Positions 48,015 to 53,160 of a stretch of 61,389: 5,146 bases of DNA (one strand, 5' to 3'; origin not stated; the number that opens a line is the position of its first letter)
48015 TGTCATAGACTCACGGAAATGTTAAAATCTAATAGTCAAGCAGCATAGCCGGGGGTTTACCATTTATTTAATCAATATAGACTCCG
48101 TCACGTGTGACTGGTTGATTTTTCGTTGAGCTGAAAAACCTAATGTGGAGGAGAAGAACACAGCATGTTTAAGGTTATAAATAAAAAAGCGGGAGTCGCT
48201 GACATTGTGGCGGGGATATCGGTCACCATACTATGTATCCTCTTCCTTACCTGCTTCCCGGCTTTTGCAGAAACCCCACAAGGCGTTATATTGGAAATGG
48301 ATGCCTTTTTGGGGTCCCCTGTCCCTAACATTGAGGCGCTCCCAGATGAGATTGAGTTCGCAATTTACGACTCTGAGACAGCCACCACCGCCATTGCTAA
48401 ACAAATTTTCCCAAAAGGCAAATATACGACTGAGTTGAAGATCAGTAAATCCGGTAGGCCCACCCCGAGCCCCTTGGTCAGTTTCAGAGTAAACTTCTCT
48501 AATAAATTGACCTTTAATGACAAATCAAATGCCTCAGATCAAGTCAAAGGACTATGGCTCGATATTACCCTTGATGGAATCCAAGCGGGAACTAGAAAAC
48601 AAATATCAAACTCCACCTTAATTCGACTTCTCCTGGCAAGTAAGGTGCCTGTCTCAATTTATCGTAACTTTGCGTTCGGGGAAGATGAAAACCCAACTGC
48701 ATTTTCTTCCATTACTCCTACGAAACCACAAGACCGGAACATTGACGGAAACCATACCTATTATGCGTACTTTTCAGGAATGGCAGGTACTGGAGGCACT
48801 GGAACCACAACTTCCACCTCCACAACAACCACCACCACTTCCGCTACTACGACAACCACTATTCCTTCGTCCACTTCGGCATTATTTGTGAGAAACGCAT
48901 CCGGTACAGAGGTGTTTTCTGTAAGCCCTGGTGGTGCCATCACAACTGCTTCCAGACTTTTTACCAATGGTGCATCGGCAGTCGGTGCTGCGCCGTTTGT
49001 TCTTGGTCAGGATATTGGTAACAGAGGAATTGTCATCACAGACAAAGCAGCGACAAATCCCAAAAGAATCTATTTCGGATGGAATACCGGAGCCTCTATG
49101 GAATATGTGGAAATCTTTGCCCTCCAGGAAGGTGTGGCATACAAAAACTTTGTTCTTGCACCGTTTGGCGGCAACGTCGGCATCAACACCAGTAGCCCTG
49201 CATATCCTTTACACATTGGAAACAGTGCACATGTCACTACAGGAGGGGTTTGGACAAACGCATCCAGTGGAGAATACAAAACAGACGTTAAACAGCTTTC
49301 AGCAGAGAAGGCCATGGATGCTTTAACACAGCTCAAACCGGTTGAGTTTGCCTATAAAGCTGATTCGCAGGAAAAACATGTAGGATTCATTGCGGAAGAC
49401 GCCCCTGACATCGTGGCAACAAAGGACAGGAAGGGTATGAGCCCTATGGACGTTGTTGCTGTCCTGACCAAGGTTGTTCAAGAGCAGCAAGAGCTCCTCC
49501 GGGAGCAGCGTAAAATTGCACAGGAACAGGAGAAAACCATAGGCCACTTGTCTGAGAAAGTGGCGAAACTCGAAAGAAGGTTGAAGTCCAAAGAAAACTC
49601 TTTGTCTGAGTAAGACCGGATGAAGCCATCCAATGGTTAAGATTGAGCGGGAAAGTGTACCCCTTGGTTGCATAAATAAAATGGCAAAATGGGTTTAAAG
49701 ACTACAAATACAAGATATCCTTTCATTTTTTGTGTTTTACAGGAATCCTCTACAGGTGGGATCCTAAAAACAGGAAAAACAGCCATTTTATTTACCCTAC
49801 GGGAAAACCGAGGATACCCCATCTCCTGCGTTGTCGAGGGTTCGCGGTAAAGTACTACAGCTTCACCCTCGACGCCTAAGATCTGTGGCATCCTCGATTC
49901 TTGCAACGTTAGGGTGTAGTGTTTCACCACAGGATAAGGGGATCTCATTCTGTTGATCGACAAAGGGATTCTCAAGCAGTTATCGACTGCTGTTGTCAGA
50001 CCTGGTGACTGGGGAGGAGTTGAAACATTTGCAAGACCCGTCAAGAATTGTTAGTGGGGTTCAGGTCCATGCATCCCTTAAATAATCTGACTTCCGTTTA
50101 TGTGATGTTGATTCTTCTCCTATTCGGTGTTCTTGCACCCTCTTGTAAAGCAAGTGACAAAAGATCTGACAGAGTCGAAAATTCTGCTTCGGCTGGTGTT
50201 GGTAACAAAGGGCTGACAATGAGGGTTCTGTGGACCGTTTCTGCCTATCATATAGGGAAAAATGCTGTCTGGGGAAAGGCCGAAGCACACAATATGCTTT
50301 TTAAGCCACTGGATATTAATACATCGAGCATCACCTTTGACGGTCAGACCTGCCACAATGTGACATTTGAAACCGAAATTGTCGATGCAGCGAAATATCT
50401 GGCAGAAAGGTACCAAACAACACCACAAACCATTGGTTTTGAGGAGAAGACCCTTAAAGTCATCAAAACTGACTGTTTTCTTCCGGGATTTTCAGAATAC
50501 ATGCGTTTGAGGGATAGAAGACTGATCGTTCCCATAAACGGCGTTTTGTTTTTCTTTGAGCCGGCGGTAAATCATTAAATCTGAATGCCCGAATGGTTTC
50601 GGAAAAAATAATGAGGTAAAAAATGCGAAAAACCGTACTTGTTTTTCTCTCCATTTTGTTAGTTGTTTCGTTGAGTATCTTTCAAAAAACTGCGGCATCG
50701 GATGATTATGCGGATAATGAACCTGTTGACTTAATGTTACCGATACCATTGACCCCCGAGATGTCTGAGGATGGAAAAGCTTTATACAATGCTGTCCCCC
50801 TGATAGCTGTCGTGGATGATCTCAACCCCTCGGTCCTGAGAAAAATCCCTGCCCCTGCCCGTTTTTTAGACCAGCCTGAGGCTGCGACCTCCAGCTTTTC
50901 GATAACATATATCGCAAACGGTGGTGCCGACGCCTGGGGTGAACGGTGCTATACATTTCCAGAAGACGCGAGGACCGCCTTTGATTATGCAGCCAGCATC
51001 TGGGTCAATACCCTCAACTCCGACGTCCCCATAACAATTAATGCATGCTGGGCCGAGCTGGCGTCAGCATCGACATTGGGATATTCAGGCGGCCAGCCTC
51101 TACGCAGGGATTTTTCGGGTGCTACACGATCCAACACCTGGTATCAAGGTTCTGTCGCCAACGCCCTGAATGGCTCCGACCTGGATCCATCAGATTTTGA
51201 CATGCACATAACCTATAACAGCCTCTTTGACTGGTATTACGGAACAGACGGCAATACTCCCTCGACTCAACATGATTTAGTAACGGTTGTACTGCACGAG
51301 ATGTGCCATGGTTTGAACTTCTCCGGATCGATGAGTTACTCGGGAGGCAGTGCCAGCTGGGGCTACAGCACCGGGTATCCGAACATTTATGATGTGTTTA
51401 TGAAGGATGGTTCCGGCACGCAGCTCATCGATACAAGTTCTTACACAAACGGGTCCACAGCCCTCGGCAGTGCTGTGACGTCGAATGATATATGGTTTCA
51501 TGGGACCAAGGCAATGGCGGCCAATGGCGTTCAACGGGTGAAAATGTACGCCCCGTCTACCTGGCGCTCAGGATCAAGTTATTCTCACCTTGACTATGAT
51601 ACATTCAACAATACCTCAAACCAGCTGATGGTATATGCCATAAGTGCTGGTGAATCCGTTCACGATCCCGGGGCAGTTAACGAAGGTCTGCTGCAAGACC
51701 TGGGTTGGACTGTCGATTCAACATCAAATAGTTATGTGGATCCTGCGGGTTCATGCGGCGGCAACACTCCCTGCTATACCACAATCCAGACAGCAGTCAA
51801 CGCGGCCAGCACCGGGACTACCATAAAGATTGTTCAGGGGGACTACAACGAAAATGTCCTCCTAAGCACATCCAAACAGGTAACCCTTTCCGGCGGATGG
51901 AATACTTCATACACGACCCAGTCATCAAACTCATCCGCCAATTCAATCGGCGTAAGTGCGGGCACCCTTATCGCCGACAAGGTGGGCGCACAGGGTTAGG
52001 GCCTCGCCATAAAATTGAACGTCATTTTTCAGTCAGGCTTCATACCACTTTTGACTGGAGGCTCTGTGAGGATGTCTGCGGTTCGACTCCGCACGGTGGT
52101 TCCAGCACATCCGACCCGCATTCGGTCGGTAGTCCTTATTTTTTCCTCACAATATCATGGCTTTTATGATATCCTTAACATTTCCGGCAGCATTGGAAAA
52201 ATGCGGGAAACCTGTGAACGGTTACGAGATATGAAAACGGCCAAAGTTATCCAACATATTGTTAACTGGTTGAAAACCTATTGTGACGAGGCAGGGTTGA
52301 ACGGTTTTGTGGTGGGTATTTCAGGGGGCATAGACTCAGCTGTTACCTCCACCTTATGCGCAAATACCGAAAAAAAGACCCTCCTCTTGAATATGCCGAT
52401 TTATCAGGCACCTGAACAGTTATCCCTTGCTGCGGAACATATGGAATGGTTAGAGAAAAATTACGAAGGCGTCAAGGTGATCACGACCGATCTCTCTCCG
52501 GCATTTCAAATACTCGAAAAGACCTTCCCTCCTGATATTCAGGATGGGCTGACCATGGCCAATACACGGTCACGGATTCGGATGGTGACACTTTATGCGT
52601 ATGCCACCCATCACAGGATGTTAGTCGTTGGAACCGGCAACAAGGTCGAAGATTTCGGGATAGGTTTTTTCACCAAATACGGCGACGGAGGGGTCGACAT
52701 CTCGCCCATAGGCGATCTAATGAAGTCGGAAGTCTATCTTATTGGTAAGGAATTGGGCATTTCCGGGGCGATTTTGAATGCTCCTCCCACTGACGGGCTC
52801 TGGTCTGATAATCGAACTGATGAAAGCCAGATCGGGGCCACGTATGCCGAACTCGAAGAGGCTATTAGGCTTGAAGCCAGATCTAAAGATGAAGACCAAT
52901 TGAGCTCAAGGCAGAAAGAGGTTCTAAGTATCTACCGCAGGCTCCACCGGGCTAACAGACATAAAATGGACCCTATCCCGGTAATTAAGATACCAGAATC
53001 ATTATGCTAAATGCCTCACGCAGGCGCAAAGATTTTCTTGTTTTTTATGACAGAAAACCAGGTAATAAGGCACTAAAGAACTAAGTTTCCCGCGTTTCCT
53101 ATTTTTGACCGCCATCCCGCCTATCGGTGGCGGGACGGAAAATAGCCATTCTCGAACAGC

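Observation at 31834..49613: Island cargo: two Thr-tract, S74-chaperone fibre-like secreted proteins bracket a 14-kb glycosylation block with a GtrB-like plus TMTC-like (GT-C/TPR) pair; candidate protein O-glycosylation / surface-fibre system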

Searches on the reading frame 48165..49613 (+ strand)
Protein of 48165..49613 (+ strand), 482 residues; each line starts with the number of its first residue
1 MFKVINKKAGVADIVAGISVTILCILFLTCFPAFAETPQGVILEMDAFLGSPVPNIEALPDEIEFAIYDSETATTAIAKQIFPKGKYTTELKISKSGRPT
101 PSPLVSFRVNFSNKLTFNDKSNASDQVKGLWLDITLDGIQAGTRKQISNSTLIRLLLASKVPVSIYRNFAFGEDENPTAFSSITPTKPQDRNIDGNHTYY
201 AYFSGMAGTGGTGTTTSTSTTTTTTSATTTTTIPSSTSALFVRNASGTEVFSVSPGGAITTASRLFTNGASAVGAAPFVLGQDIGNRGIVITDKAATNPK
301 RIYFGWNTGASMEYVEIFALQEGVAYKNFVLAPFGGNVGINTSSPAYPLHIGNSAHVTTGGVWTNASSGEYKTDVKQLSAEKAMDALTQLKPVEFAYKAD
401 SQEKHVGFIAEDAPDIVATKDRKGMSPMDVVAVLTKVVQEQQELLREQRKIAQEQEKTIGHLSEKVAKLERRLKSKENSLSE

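Call 5: search_protein_families(library=pfam, proteins=[window:48165-49613:+], max_evalue=0.01)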
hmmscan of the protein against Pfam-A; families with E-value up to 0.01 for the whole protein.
window:48165-49613:+ (482 aa): 1 family
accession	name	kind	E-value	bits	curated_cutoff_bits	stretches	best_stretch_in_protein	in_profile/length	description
PF13884.11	Peptidase_S74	-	5.5e-10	39.8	22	1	367-417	1-53/58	Chaperone of endosialidase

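Call 19: search_protein_families(library=ncbifam, proteins=[window:48165-49613:+], max_evalue=0.01)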
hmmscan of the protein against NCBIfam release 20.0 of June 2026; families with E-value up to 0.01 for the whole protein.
window:48165-49613:+ (482 aa): 0 families

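Call 70: search_protein_families(library=phrogs, proteins=[window:48165-49613:+], max_evalue=0.001)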
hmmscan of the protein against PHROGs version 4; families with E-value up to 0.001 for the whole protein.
window:48165-49613:+ (482 aa): 6 families
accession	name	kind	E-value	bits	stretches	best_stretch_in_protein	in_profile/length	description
phrog_1980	-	tail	2.5e-13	51.1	1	159-471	171-442/449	tail fiber protein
phrog_6921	-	tail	3.2e-11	43.7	1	193-475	461-733/738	tail fiber protein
phrog_372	-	tail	6.7e-08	32.7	1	326-447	628-737/743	tail protein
phrog_5555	-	tail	6.4e-07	29.1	1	364-457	667-779/788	tail protein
phrog_8003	-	head and packaging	5.3e-05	23.6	1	361-456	283-376/389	virion structural protein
phrog_17524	-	tail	7.5e-05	23.7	1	363-474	121-237/246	tail protein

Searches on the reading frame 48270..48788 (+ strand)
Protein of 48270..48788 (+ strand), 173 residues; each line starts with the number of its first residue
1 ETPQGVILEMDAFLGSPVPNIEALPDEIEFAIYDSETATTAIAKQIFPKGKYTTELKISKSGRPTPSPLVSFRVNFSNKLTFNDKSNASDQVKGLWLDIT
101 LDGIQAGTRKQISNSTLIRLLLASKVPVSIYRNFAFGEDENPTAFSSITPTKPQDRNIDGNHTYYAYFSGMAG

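Call 63: search_protein_representatives(protein=window:48270-48788:+)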
Query: 173 residues. Proteins with E-value up to 0.001 (for the whole library): 47; up to 1e-10: 18; up to 1e-30: 1. The best 47 are listed.
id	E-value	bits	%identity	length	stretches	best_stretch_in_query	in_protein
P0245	6.0e-34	133.4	46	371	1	4-172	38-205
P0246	2.3e-28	115.2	42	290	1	4-172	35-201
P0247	2.6e-26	108.6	42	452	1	3-144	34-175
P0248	1.5e-24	102.8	37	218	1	3-144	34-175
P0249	2.5e-24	102.1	41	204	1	4-131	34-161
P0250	5.3e-24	101.1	36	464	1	4-144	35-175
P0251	5.6e-22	94.5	34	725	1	3-143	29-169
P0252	1.3e-21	93.3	36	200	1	4-144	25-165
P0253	4.9e-21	91.4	35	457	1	4-144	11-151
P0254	1.9e-20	89.5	33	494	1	4-171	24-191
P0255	3.6e-20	88.6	33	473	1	4-144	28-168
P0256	5.9e-20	87.9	33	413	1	3-144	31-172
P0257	2.4e-17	79.4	31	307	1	4-170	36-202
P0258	1.9e-16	76.5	29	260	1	5-153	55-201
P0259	2.3e-16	76.2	39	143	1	4-110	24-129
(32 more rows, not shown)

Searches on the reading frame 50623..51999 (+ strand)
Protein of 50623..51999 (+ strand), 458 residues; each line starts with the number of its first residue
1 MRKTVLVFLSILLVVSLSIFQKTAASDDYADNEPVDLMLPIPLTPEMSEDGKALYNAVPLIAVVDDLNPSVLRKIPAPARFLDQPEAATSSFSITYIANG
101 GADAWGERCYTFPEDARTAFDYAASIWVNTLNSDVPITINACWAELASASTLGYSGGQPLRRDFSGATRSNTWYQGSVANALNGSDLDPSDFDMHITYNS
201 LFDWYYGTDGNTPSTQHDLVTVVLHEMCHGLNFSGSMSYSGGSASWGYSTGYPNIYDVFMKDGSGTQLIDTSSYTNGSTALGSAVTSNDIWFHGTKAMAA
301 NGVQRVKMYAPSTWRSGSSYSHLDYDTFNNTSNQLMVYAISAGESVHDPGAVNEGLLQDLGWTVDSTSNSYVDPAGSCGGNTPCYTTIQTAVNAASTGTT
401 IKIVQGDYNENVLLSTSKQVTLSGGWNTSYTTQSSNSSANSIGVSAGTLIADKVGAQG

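Call 5: search_protein_families(library=pfam, proteins=[window:50623-51999:+], max_evalue=0.01)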
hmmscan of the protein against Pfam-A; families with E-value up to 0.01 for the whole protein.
window:50623-51999:+ (458 aa): 1 family
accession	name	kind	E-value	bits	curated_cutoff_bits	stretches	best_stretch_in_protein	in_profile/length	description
PF13332.12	Fil_haemagg_2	-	0.0049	17.4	22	1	392-451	30-89/170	Hemagglutinin repeat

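Call 19: search_protein_families(library=ncbifam, proteins=[window:50623-51999:+], max_evalue=0.01)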
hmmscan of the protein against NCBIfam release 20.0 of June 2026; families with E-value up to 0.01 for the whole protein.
window:50623-51999:+ (458 aa): 1 family
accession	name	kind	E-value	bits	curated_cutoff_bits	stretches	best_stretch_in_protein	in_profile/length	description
NF038122.1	metallo_LGF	subfamily_domain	1.3e-07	32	80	2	170-343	92-254/274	NF038122 family metalloprotease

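Call 48: search_solved_structures(query=window:50623-51999:+, max_evalue=1, show_alignments=1)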
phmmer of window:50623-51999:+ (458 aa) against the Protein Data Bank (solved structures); distinct sequences matched with E-value up to 1: 0.

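Call 70: search_protein_families(library=phrogs, proteins=[window:50623-51999:+], max_evalue=0.001)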
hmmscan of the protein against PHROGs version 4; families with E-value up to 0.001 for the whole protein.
window:50623-51999:+ (458 aa): 0 families

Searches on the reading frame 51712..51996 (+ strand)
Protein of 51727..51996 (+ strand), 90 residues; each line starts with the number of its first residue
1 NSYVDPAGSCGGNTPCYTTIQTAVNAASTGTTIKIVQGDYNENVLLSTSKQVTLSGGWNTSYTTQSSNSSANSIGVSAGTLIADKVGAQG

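Call 53: find_homologous_proteins(query=window:51727-51996:+)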
Query seq(90 aa) (90 aa): 4 proteins with E <= 0.001 among 7 candidates.
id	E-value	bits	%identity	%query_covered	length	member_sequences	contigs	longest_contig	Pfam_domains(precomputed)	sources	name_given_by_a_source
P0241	7.0e-43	162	90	100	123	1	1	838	-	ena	-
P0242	3.5e-30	121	69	97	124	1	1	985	-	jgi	-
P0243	1.8e-19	87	55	83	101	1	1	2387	-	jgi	-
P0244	4.0e-14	70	86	47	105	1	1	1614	-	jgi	-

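Call 87: search_solved_structures(query=A4, max_evalue=10, show_alignments=2)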
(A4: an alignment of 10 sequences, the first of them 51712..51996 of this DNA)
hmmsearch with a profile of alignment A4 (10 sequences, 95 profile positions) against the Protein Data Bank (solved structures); distinct sequences matched with E-value up to 10: 8.
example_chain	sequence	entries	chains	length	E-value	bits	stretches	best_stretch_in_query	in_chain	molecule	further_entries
4pmh_A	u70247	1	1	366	0.012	19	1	21-65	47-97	Pectinesterase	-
5c1c_A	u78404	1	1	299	0.21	15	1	17-78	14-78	Pectinesterase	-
5c1e_A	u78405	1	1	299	0.27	14.6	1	17-78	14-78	Pectinesterase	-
5yl7_A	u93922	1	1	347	0.47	13.8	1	14-48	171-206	Pseudoalteromonas arctica PAMC 21717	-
6o8w_k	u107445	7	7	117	0.8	13.1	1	35-90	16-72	30S ribosomal protein S11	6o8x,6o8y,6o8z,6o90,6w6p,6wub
7nhk_l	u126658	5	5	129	0.97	12.8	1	35-90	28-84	30S ribosomal protein S11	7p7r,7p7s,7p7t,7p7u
7p7q_l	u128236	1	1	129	0.97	12.8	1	35-90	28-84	30S ribosomal protein S11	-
3jcm_B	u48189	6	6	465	1.9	11.9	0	16-66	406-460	U4/U6 small nuclear ribonucleoprotein PRP4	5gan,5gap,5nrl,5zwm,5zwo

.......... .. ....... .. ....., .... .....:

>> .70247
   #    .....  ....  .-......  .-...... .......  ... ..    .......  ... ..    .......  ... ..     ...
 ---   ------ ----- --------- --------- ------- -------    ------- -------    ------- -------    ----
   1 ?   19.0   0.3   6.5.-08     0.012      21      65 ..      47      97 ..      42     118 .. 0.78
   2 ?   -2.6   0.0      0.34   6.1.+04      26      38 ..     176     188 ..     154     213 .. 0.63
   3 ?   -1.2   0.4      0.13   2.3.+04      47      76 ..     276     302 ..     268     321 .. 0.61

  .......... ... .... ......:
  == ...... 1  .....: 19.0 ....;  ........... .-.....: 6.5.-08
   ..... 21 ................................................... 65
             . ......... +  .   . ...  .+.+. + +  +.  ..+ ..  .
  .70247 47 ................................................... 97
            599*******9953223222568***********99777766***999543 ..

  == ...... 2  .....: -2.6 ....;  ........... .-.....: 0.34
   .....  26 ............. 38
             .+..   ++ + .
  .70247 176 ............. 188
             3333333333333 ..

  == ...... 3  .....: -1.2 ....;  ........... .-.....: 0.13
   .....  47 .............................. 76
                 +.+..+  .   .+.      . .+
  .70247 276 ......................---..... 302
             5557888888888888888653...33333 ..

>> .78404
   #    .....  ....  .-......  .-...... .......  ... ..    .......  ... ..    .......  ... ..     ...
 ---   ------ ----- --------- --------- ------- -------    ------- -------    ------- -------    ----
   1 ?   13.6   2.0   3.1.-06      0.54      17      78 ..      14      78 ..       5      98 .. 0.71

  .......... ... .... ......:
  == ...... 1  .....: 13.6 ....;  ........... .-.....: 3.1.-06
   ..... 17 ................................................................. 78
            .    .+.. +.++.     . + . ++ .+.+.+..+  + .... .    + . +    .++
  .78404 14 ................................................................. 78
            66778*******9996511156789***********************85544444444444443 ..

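Call 88: search_protein_families(library=pfam, alignment_id=A4, max_evalue=1)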
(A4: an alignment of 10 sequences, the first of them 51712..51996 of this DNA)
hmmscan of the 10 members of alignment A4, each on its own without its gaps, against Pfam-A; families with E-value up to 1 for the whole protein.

A. member 1, window:51712-51996:+ (95 aa): 2 families
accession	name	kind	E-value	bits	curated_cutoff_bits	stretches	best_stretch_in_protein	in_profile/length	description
PF13332.12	Fil_haemagg_2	-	5.2e-05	23.9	22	1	29-89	30-90/170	Hemagglutinin repeat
PF01095.25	Pectinesterase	-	0.011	14.9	27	1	21-77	11-73/298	Pectinesterase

B. families by the number of members that match (of 10 scanned): 7 families
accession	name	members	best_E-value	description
PF01095.25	Pectinesterase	5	0.0027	Pectinesterase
PF13332.12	Fil_haemagg_2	2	5.2e-05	Hemagglutinin repeat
PF16800.11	Endopep_inhib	1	0.023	IseA DL-endopeptidase inhibitor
PF07602.17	DUF1565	1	0.045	Protein of unknown function (DUF1565)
PF14946.11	DUF4501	1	0.13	Domain of unknown function (DUF4501)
PF18889.6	Beta_helix_3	1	0.29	Beta helix repeat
PF11883.13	DUF3403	1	0.31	Domain of unknown function (DUF3403)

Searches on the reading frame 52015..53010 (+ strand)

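Call 5: search_protein_families(library=pfam, proteins=[window:52015-53010:+], max_evalue=0.01)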
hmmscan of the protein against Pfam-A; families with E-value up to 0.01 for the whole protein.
window:52015-53010:+ (331 aa): 1 family
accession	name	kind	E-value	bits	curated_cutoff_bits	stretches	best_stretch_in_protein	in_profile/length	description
PF02540.23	NAD_synthase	-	3.4e-51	174.1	21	1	78-318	1-239/242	NAD synthase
